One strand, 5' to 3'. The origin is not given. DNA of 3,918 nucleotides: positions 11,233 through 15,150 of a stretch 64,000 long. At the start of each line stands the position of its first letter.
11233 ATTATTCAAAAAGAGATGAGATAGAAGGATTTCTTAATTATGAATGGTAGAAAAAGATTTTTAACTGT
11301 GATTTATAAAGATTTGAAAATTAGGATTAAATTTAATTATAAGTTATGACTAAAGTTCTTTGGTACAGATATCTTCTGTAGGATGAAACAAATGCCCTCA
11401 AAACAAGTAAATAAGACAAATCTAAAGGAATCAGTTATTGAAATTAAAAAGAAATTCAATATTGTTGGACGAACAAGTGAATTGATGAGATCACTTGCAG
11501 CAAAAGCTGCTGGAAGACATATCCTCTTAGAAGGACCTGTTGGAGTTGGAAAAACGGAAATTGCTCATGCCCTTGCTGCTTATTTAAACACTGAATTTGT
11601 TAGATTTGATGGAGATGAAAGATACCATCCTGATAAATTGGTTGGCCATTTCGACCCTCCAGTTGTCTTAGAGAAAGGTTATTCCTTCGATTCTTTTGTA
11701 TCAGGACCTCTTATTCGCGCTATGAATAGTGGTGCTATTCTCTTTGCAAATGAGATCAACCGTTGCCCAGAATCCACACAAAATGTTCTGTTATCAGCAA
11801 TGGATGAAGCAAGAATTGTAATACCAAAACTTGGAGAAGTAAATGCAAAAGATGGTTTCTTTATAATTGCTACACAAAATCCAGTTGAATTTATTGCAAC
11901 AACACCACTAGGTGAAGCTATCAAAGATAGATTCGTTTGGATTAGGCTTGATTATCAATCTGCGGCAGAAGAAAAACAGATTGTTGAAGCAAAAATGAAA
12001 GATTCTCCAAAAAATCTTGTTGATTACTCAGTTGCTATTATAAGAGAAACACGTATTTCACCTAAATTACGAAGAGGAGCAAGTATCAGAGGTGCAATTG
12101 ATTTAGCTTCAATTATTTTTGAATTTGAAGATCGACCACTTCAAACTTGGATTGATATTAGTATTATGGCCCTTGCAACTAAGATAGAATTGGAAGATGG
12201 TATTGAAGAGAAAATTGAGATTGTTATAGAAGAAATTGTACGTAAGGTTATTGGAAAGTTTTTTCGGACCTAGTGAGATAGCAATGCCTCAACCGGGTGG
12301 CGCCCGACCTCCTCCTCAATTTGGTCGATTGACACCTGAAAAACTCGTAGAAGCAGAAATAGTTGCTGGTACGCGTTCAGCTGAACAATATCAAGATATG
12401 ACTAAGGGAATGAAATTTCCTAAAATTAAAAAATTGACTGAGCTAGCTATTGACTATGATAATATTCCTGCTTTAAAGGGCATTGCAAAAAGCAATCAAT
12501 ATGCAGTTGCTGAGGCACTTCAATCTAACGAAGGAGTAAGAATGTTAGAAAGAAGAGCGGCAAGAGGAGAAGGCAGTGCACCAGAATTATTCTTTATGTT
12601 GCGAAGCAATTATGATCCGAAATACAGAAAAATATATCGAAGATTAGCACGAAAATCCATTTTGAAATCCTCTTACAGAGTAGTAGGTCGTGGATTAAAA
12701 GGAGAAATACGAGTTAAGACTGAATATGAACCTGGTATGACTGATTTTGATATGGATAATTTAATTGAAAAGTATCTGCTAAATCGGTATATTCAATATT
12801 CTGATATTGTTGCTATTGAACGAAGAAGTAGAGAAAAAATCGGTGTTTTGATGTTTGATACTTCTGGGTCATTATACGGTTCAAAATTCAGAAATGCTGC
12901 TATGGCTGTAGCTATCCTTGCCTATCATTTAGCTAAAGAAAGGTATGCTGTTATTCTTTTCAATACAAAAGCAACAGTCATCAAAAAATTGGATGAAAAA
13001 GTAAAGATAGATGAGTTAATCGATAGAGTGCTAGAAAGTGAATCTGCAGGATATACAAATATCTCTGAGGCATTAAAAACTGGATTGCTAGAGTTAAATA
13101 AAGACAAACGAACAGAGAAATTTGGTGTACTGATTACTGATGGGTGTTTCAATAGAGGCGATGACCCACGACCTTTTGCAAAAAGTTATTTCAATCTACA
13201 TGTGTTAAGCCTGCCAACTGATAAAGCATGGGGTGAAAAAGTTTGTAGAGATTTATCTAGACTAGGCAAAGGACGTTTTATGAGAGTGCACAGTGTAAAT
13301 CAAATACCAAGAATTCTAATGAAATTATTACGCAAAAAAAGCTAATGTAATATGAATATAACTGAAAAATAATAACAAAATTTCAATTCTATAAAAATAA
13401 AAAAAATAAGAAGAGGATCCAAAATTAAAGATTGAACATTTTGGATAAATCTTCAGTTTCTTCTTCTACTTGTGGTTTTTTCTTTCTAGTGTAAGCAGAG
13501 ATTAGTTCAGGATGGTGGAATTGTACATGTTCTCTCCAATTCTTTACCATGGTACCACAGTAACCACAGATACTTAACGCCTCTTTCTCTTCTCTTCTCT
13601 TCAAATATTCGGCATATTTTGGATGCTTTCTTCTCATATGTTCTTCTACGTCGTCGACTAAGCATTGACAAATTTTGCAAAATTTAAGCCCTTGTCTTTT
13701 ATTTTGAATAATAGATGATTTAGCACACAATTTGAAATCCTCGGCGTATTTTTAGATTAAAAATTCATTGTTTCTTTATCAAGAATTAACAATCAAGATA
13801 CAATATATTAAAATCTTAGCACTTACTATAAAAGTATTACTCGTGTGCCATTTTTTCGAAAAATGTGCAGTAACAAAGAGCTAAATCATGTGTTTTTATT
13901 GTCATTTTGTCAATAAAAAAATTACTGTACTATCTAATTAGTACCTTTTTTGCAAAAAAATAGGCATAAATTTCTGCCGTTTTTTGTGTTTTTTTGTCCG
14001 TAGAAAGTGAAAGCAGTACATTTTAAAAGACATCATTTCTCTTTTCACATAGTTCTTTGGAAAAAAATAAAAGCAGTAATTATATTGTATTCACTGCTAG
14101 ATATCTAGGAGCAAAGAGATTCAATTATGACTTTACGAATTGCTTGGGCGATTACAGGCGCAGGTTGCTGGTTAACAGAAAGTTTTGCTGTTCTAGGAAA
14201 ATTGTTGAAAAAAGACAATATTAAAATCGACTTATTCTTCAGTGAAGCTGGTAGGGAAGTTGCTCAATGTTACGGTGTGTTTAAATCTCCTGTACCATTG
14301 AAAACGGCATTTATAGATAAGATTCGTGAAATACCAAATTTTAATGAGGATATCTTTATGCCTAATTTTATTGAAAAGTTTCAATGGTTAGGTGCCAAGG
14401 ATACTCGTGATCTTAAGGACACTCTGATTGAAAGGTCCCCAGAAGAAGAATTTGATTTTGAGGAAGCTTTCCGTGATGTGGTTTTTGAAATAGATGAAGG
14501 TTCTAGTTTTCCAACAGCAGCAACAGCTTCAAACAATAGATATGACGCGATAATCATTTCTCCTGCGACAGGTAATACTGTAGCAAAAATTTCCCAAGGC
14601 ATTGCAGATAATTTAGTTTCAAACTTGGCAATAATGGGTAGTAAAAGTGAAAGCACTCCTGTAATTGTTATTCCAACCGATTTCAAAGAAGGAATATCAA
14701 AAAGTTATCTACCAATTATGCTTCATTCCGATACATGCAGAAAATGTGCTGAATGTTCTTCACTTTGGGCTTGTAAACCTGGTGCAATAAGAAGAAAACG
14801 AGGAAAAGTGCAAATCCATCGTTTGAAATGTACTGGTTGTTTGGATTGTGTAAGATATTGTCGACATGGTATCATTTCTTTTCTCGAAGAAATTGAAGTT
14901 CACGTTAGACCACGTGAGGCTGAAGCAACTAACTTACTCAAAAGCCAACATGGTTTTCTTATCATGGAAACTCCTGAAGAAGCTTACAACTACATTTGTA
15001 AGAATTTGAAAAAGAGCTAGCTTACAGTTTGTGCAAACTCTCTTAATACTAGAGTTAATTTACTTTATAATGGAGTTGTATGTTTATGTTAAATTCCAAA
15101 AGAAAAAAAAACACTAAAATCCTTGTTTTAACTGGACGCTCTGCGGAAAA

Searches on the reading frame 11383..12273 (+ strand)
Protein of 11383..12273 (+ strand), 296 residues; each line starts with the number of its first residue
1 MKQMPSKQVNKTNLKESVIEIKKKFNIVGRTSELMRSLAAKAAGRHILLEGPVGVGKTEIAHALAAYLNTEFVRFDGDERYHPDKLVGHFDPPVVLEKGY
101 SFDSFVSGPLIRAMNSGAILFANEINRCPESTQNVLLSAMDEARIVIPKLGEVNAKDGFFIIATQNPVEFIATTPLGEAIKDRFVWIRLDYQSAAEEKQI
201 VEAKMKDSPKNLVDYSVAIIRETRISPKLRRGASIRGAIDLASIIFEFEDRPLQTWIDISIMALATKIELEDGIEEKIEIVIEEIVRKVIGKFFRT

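Call 8: search_protein_families(library=pfam, proteins=[window:11383-12273:+])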
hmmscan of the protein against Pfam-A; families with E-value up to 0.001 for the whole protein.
window:11383-12273:+ (296 aa): 10 families
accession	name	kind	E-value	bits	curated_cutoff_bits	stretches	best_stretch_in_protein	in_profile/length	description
PF07728.20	AAA_5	-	1.1e-22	81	22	1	46-184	1-139/139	AAA domain (dynein-related subfamily)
PF07726.17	AAA_3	-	5.5e-22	78.5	27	1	46-185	1-130/131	ATPase family associated with various cellular activities (AAA)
PF00004.35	AAA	-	1.3e-08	35.8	21.2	1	47-169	1-113/131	ATPase family associated with various cellular activities (AAA)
PF05496.18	RuvB_N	-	4.6e-08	33.4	27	0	41-72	30-61/159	Holliday junction DNA helicase RuvB P-loop domain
PF07724.20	AAA_2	-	5.3e-06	27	27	1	47-171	6-130/166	AAA domain (Cdc48 subfamily)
PF00158.32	Sigma54_activat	-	3.1e-05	24.1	20.2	0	116-165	93-142/168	Sigma-54 interaction domain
PF06068.19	TIP49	-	0.00022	21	23.8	1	32-82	40-90/347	TIP49 P-loop domain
PF01078.27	Mg_chelatase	-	0.00027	20.9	20.3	0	33-68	10-46/207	Magnesium chelatase, subunit ChlI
PF13191.12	AAA_16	-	0.00072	20.5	32.6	0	28-73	3-56/167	AAA ATPase domain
PF02367.23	TsaE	-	0.00094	19.6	26.6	0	31-70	7-47/128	Threonylcarbamoyl adenosine biosynthesis protein TsaE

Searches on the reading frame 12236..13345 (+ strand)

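Call 8: search_protein_families(library=pfam, proteins=[window:12236-13345:+])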
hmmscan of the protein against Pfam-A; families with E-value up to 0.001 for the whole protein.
window:12236-13345:+ (369 aa): 2 families
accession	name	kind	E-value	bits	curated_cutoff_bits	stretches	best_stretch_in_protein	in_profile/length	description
PF00092.34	VWA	-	4.5e-09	37.2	23.8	1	204-317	3-126/174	von Willebrand factor type A domain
PF13519.12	VWA_2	-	1.3e-08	35.8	27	1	204-303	2-106/107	von Willebrand factor type A domain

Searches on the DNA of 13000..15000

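Call 7: search_rna_families(source=window, start=13000, end=15000, threshold=evalue, max_evalue=10)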
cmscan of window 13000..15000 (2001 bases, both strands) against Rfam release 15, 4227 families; matches with E-value up to 10: 7.
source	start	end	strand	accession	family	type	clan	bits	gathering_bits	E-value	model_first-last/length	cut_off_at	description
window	13129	13225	+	RF04329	snoMe18S-C1367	Gene; snRNA; snoRNA; CD-box;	-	20.2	101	1.2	1-110/110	no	Drosophila C/D box small nucleolar RNA snoMe18S-C1367 family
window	13648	13751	+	RF01241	SNORA81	Gene; snRNA; snoRNA; HACA-box;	-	18.9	45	1.5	1-179/179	no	Small nucleolar RNA SNORA81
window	13844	13951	+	RF01770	rimP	Cis-reg; leader;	-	18.4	47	7.7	1-102/102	no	Gammaprotebacteria rimP leader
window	13977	14076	+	RF04171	MIR1509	Gene; miRNA;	-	18.1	87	3.7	1-121/121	no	MIR1509 microRNA precursor family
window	14475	14542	+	RF00220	Rhino_CRE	Cis-reg;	-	16.7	45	7.1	1-86/86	no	Human rhinovirus internal cis-acting regulatory element (CRE)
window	14818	14904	+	RF01886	HSR-omega_2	Gene; lncRNA;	-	14.4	55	8.6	1-87/87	no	Heat shock gene hsromega conserved region 2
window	13397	13467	+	RF01675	CrcZ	Gene; sRNA;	-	10.7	95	4.8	1-398/398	no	Pseudomonas sRNA CrcZ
